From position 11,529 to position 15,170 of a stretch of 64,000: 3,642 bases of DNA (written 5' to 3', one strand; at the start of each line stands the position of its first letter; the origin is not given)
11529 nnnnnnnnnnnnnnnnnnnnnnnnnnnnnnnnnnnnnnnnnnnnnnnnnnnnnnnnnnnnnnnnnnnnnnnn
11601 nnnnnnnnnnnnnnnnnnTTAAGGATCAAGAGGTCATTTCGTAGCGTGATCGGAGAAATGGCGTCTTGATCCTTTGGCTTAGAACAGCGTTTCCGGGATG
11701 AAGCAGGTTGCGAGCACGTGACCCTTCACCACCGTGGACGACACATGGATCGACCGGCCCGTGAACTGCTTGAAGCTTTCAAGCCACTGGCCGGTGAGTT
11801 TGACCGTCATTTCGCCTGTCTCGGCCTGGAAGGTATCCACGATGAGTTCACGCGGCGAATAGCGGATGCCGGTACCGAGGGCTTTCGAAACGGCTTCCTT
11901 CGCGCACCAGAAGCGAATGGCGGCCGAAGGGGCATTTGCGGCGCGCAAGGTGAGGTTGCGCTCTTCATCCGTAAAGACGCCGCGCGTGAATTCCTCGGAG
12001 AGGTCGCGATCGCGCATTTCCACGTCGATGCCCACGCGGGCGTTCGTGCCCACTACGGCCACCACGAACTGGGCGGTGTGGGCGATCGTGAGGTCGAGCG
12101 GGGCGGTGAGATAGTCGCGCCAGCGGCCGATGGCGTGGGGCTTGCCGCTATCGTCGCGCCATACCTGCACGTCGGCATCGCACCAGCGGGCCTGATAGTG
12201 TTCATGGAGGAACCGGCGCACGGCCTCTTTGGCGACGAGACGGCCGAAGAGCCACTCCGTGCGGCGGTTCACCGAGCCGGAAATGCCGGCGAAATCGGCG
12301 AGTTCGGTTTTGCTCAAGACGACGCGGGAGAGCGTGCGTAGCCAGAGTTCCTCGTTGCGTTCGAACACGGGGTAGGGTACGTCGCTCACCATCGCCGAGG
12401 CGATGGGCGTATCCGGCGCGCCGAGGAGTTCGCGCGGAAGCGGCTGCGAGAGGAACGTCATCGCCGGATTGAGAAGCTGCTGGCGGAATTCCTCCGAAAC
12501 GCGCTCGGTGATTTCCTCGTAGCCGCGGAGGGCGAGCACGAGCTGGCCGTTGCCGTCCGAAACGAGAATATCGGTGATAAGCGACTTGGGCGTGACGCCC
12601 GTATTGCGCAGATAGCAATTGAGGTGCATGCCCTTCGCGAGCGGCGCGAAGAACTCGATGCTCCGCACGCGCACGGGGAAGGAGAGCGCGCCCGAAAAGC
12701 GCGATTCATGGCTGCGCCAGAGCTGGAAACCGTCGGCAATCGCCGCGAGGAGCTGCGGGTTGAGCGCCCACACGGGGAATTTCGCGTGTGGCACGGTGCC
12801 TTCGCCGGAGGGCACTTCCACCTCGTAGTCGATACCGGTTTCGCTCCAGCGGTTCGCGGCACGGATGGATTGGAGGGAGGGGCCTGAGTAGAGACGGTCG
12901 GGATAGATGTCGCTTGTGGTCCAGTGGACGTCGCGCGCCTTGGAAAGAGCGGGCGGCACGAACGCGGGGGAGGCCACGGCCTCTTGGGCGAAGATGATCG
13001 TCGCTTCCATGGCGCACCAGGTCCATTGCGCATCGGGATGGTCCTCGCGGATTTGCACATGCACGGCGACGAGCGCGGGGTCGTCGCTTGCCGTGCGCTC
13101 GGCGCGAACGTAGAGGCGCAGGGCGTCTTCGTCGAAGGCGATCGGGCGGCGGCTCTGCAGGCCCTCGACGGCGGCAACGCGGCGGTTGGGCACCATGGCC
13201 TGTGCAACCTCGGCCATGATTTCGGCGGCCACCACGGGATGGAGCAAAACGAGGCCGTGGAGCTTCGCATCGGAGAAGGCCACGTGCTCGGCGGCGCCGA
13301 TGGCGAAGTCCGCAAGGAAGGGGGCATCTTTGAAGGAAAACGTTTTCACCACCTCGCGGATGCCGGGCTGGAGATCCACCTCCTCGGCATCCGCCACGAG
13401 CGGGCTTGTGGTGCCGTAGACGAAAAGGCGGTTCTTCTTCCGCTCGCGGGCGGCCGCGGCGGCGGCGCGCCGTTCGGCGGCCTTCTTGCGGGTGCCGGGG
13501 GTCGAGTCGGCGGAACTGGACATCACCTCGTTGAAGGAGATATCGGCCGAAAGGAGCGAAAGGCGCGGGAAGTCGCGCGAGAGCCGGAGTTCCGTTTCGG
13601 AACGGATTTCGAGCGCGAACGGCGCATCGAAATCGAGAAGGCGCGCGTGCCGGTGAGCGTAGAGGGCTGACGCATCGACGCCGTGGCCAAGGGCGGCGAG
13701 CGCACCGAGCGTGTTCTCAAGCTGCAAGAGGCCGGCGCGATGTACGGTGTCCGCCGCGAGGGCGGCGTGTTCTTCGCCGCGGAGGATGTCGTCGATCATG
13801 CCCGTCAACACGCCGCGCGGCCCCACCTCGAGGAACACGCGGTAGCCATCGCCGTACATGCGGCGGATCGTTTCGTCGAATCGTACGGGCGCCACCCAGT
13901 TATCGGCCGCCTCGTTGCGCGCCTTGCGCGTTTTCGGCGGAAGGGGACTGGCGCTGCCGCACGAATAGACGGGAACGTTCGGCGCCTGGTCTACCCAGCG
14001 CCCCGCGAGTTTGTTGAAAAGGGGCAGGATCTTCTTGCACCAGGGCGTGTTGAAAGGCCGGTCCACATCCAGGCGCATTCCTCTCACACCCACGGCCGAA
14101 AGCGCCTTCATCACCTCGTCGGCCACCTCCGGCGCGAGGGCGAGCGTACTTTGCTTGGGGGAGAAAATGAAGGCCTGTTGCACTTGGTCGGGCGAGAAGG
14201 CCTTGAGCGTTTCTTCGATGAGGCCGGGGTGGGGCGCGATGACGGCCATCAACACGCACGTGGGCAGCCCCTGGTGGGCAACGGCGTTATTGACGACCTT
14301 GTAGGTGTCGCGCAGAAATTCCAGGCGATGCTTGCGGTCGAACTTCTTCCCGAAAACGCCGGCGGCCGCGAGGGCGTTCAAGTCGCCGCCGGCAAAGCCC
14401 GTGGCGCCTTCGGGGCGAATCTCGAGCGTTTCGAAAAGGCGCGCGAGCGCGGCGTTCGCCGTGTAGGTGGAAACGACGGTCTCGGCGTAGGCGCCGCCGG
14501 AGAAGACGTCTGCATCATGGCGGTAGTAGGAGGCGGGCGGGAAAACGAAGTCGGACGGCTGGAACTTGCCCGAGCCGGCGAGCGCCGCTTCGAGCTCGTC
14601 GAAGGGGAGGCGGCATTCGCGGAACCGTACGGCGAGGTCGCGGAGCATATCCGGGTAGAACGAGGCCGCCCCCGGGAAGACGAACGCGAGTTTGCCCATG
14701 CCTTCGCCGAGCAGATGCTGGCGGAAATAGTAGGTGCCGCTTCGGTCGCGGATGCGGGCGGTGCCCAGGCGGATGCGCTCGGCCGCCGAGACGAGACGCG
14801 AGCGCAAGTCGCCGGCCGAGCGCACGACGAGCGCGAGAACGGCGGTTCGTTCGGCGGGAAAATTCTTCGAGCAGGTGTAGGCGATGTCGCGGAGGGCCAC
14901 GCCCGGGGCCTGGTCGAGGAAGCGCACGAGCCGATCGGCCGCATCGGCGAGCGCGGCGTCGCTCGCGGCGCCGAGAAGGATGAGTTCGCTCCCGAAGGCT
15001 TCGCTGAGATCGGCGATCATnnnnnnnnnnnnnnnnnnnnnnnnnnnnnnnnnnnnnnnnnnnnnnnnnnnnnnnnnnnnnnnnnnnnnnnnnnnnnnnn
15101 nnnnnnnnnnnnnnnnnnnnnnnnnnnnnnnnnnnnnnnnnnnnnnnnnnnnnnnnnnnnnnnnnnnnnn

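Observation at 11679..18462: A PKS-like operon whose KS, AT and DH catalytic residues all look substituted while the fused PPTase looks intact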

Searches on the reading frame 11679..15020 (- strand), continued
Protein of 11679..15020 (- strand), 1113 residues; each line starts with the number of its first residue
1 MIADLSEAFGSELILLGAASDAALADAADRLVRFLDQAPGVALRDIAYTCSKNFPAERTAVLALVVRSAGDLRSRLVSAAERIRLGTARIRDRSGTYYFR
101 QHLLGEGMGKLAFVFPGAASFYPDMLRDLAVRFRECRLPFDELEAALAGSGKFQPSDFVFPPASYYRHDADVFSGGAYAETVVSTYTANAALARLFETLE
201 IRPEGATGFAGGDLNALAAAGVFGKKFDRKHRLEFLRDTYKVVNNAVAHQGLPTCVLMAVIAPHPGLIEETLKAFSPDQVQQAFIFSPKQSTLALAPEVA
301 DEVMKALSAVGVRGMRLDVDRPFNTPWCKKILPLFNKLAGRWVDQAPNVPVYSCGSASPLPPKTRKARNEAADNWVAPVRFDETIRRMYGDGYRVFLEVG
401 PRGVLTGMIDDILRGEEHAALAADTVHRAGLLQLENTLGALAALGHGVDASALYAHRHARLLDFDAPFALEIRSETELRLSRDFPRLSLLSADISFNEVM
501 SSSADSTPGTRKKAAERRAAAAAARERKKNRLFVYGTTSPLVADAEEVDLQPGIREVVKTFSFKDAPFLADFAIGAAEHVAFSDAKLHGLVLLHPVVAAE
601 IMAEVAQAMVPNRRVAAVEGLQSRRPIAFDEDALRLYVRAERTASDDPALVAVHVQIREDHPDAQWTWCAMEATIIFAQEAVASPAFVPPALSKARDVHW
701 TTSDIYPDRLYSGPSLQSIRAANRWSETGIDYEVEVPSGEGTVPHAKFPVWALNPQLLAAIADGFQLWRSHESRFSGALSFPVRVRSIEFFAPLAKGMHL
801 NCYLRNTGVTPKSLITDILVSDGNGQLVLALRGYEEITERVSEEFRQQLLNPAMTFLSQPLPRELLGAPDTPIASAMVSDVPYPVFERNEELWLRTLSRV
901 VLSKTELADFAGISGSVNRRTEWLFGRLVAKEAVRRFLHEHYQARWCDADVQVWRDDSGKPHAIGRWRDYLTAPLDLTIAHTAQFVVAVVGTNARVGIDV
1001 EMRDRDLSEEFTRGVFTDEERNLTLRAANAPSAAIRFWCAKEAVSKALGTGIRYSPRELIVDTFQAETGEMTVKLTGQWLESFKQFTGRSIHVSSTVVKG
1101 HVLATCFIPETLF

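Call 68: get_annotated_region(hit=H1, flank=14000)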
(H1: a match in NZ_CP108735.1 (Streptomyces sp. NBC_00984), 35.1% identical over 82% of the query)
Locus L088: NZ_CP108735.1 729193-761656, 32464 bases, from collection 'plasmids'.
description: Streptomyces sp. NBC_00984 plasmid unnamed1, complete sequence
organism: Streptomyces sp. NBC_00984 (NCBI taxid 2903700)
taxonomy: Bacteria; Actinomycetota; Actinomycetes; Kitasatosporales; Streptomycetaceae; Streptomyces; Streptomyces sp. NBC 00984
host: -; source: -; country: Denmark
typing (MOB-suite, as given by PLSDB): mobilizable; relaxase MOBF,MOBP
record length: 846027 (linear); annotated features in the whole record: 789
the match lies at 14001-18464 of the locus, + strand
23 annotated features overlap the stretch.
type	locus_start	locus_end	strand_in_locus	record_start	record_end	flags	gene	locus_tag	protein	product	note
CDS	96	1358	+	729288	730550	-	ltrA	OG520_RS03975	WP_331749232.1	group II intron reverse transcriptase/maturase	GO:0000373 - Group II intron splicing [Evidence IEA]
CDS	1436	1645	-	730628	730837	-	-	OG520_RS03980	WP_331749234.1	hypothetical protein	-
CDS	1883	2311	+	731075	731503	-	-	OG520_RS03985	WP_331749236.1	hypothetical protein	-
CDS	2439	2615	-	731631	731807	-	-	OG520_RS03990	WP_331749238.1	hypothetical protein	-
CDS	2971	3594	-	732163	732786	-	-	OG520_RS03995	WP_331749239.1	helicase associated domain-containing protein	-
CDS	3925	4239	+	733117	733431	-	-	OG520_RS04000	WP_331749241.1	hypothetical protein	-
CDS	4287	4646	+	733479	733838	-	-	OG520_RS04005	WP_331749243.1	hypothetical protein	-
CDS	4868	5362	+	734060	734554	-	-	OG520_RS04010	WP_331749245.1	hypothetical protein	-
CDS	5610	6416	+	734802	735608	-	-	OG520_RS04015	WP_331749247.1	hypothetical protein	-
CDS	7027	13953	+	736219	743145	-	-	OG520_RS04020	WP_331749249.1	SDR family oxidoreductase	-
CDS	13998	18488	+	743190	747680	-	-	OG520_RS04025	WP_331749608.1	beta-ketoacyl synthase N-terminal-like domain-containing protein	-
CDS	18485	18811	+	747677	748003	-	-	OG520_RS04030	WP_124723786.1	acyl carrier protein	-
CDS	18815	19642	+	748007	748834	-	-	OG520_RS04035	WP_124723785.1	alpha/beta hydrolase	-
CDS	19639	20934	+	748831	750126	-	-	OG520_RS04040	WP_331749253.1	glycosyltransferase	-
CDS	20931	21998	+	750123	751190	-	-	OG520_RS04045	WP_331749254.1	class I SAM-dependent methyltransferase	-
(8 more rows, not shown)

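Call 69: get_annotated_region(hit=H4, flank=15000)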
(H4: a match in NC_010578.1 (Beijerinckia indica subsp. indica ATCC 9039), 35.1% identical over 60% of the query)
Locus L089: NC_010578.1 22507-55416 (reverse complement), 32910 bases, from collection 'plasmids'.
description: Beijerinckia indica subsp. indica ATCC 9039 plasmid pBIND02, complete sequence
organism: Beijerinckia indica subsp. indica ATCC 9039 (NCBI taxid 395963)
taxonomy: Bacteria; Pseudomonadota; Alphaproteobacteria; Hyphomicrobiales; Beijerinckiaceae; Beijerinckia; Beijerinckia indica; Beijerinckia indica subsp. indica ATCC 9039
host: -; source: -; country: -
typing (MOB-suite, as given by PLSDB): non-mobilizable; replicon rep_cluster_499
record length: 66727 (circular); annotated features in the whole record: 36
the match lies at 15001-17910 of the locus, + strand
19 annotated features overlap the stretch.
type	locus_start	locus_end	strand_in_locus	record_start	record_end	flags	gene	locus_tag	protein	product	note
CDS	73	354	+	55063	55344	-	-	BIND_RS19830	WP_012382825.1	hypothetical protein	-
CDS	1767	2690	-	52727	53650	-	-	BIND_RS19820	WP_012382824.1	SDR family oxidoreductase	-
CDS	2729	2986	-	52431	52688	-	-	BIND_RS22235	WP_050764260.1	SDR family oxidoreductase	-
CDS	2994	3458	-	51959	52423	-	-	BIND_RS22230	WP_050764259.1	SDR family NAD(P)-dependent oxidoreductase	-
CDS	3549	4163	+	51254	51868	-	-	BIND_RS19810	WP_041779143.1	TetR/AcrR family transcriptional regulator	-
CDS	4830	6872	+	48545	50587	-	-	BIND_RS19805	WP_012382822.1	sigma-54-dependent Fis family transcriptional regulator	-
CDS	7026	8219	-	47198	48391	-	-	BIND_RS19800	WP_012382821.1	serine hydrolase domain-containing protein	-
CDS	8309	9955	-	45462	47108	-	-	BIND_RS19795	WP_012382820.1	NAD(P)/FAD-dependent oxidoreductase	-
CDS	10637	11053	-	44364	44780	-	-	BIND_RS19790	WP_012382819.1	hypothetical protein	-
CDS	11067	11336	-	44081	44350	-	-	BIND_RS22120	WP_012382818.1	hypothetical protein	-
CDS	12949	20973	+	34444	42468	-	-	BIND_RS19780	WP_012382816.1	type I polyketide synthase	-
CDS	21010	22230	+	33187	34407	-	-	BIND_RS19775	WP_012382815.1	3-oxoacyl-[acyl-carrier-protein] synthase III C-terminal domain-containing protein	-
CDS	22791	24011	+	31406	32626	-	-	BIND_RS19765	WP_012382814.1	3-oxoacyl-[acyl-carrier-protein] synthase III C-terminal domain-containing protein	-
CDS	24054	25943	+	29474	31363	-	-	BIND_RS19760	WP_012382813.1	4'-phosphopantetheinyl transferase superfamily protein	-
CDS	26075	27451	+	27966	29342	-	-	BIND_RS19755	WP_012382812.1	glycosyltransferase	-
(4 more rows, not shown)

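Call 71: search_protein_families(library=pfam, proteins=[L089:24054-25943:+, L088:13998-18488:+, L088:18485-18811:+, L087:13419-17309:+, L087:17260-17544:+, L085:14055-14375:+], max_evalue=0.01)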
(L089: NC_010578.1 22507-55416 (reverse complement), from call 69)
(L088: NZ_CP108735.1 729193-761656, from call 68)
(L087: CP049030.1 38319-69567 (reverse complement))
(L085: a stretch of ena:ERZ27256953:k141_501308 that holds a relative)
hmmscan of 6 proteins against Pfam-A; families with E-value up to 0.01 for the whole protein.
L089:24054-25943:+ (629 aa): 3 families
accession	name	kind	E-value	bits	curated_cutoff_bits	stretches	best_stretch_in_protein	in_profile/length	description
PF01648.25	ACPS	-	1.3e-15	57.8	25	1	508-594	1-94/111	4'-phosphopantetheinyl transferase superfamily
PF14765.12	PS-DH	-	5.7e-11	42.7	23.7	1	217-356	8-152/166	Polyketide synthase dehydratase N-terminal domain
PF22636.2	FlK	-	0.0075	16.8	27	0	319-351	58-90/103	Fluoroacetyl-CoA-specific thioesterase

L088:13998-18488:+ (1496 aa): 7 families
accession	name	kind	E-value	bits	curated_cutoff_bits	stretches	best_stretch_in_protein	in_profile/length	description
PF00109.32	ketoacyl-synt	-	2e-61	208.2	20.8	1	7-292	3-252/252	Beta-ketoacyl synthase, N-terminal domain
PF02801.28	Ketoacyl-synt_C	-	1.3e-32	112.7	20.8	1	300-417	1-118/119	Beta-ketoacyl synthase, C-terminal domain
PF00698.26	Acyl_transf_1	-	1.7e-14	54.5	32.7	1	620-839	65-279/319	Acyl transferase domain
PF01648.25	ACPS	-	4.8e-12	46.3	25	1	1373-1446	3-78/111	4'-phosphopantetheinyl transferase superfamily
PF14765.12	PS-DH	-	7.8e-11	42.2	23.7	1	1096-1236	10-164/166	Polyketide synthase dehydratase N-terminal domain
PF16197.11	KAsynt_C_assoc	-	2.5e-09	38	33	1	422-504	6-74/111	Ketoacyl-synthetase C-terminal extension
PF00108.29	Thiolase_N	-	6.2e-06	26.2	26.4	1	204-242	75-113/260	Thiolase, N-terminal domain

L088:18485-18811:+ (108 aa): 1 family
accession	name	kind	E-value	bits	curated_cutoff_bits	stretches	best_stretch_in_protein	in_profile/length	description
PF00550.31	PP-binding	-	2.9e-06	27.9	20.8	1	25-79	3-56/67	Phosphopantetheine attachment site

L087:13419-17309:+ (1296 aa): 4 families
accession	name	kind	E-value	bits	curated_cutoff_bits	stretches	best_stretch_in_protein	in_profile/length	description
PF00698.26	Acyl_transf_1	-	3.4e-18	66.6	32.7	2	250-358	2-104/319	Acyl transferase domain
PF01648.25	ACPS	-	6.9e-11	42.6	25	1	1160-1233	1-87/111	4'-phosphopantetheinyl transferase superfamily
PF14765.12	PS-DH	-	1.6e-06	28.2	23.7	1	882-1011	26-156/166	Polyketide synthase dehydratase N-terminal domain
PF17837.6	4PPT_N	-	0.0051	17.3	27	0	1089-1155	13-68/68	4'-phosphopantetheinyl transferase N-terminal domain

L087:17260-17544:+ (94 aa): 1 family
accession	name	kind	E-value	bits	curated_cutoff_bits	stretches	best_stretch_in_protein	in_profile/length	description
PF00550.31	PP-binding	-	0.0078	16.9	20.8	0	18-55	13-49/67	Phosphopantetheine attachment site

L085:14055-14375:+ (106 aa): 0 families

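Call 72: find_encoding_contigs(protein=P0252, flank=10000, max_places=1)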
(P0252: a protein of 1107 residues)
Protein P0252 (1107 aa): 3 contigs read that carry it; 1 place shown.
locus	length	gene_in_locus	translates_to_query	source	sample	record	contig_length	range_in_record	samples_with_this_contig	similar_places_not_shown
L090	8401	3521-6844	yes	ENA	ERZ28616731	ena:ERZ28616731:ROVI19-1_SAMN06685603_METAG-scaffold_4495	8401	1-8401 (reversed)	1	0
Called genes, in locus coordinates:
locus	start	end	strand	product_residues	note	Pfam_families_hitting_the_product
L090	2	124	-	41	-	?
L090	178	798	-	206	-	PF01725:Ham1p_like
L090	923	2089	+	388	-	PF13439:Glyco_transf_4, PF13579:Glyco_trans_4_4, PF00534:Glycos_transf_1, PF13692:Glyco_trans_1_4, PF13524:Glyco_trans_1_2 (weak)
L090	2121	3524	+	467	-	PF00109:ketoacyl-synt, PF02801:Ketoacyl-synt_C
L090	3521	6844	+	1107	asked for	PF00698:Acyl_transf_1, PF14765:PS-DH, PF01648:ACPS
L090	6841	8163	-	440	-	PF00069:Pkinase, PF07714:PK_Tyr_Ser-Thr, PF03109:ABC1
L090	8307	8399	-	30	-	?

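Call 73: find_encoding_contigs(protein=P0246, flank=10000, max_places=1)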
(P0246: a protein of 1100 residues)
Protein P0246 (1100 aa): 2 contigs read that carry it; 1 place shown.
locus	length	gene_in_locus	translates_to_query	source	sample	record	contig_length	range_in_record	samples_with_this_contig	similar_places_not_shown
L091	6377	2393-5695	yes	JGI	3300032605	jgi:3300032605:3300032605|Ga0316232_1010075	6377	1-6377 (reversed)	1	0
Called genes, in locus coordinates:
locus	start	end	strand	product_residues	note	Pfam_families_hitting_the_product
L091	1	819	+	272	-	?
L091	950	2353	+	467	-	PF00109:ketoacyl-synt, PF02801:Ketoacyl-synt_C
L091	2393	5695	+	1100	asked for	PF22621:CurL-like_PKS_C (weak), PF00698:Acyl_transf_1, PF01648:ACPS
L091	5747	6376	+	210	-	?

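Call 74: find_encoding_contigs(protein=P0258, flank=10000, max_places=1)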
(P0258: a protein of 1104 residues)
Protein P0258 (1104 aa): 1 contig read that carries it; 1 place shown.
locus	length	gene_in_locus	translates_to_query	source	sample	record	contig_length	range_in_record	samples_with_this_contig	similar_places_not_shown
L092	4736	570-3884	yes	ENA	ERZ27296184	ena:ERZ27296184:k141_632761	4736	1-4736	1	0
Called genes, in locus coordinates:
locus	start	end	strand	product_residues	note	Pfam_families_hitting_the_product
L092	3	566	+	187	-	?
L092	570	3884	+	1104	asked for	PF00698:Acyl_transf_1, PF14765:PS-DH, PF01648:ACPS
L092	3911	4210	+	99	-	-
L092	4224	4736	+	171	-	?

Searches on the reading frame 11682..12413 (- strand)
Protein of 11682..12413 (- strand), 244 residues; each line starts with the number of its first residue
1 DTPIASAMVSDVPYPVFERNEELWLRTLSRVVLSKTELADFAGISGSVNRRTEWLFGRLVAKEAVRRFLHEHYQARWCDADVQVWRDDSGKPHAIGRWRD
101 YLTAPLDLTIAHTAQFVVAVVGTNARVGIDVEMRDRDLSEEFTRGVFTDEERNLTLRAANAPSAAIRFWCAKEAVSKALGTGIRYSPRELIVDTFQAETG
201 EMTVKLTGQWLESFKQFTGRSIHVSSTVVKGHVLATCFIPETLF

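Call 23: search_solved_structures(query=window:11682-12413:-, max_evalue=1, show_alignments=4)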
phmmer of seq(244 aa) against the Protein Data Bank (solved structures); distinct sequences matched with E-value up to 1: 22.
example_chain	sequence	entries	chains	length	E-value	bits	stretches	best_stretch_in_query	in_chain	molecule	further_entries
3qmn_A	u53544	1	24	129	3.2e-05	26.8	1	131-239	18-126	Holo-[acyl-carrier-protein] synthase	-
4v58_A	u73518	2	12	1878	5.3e-05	26.1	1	121-226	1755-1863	FATTY ACID SYNTHASE ALPHA SUBUNITS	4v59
1f7l_A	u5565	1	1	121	0.00011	25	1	30-121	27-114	HOLO-(ACYL CARRIER PROTEIN) SYNTHASE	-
1f7t_A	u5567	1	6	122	0.00012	24.9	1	30-121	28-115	HOLO-(ACYL CARRIER PROTEIN) SYNTHASE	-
1fte_A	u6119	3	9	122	0.00012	24.9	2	30-121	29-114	ACYL CARRIER PROTEIN SYNTHASE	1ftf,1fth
1f80_A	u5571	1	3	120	0.00014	24.7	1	30-121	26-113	HOLO-(ACYL CARRIER PROTEIN) SYNTHASE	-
3hyk_A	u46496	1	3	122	0.00022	24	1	26-121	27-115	Holo-[acyl-carrier-protein] synthase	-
7q5s_A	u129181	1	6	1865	0.00047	22.9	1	122-229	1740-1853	3-oxoacyl-[acyl-carrier-protein] reductase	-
5vbx_A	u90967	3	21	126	0.0046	19.7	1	143-239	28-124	Holo-[acyl-carrier-protein] synthase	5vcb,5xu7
5xuh_A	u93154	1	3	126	0.0047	19.7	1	143-239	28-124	Holo-[acyl-carrier-protein] synthase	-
7r49_A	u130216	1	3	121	0.094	15.4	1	28-119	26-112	Holo-[acyl-carrier-protein] synthase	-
6u5w_A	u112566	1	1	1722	0.099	15.4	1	117-191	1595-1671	Fatty acid synthase subunit alpha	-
5cxd_A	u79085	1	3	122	0.1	15.3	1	30-119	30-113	Holo-[acyl-carrier-protein] synthase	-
6u5v_A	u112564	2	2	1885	0.1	15.3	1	117-191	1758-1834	Fatty acid synthase subunit alpha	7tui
9d47_C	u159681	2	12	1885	0.1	15.3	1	117-191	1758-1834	Fatty acid synthase subunit alpha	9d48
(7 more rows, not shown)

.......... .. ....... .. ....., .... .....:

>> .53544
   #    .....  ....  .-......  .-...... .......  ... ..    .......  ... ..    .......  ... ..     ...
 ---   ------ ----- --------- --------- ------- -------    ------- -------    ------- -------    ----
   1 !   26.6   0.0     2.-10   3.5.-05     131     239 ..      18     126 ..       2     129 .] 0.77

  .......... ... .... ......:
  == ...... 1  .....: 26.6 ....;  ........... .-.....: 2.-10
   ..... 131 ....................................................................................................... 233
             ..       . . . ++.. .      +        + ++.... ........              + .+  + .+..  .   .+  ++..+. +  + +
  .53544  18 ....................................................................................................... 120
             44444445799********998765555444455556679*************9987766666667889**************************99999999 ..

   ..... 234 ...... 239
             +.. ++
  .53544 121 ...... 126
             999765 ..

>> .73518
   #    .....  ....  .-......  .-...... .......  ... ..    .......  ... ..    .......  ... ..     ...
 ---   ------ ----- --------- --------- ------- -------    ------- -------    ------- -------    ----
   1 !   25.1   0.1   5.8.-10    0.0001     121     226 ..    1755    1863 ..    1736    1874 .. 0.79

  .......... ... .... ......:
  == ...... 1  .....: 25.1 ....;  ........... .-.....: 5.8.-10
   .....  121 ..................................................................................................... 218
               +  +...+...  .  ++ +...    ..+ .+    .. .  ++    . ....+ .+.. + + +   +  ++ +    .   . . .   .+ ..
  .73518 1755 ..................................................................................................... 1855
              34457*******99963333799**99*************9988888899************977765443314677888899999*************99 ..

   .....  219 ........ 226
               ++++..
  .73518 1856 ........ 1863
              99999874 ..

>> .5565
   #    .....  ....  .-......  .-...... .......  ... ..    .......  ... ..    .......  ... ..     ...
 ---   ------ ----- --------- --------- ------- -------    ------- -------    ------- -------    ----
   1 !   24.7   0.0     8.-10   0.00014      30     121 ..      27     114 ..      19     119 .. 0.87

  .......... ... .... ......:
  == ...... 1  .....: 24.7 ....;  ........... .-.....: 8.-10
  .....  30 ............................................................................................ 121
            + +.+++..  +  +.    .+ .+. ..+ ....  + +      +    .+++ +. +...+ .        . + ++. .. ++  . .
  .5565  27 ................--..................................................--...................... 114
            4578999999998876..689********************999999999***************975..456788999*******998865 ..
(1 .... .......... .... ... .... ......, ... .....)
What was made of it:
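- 11682..12380 (-): Sfp-type (W/KEA) 4'-phosphopantetheinyl transferase domain (residues 881-1113). All motifs are intact: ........, GKPH, IAHT, VGIDVE (Asp999, Glu1001) and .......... (Lys1041, Glu1042, Lys1046). The stop codon is at 11679-11681. Both halves match AcpS and the fungal FAS PPT domain (call 23).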

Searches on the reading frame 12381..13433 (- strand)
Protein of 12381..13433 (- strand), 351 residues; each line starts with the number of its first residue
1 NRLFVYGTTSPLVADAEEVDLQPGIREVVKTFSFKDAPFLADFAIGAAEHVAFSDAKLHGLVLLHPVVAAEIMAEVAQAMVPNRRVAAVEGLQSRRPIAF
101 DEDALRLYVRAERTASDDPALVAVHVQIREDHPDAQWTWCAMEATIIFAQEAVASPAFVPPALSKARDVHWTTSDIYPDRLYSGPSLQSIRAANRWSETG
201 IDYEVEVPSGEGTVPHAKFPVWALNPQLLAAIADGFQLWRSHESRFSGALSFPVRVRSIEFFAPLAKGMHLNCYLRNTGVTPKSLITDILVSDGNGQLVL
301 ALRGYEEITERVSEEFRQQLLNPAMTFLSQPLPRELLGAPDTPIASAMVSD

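Call 24: search_solved_structures(query=window:12381-13433:-, max_evalue=10, show_alignments=4)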
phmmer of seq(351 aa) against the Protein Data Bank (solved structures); distinct sequences matched with E-value up to 10: 0.
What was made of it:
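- Tried and rejected: No hit even at E<=10 (call 24).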
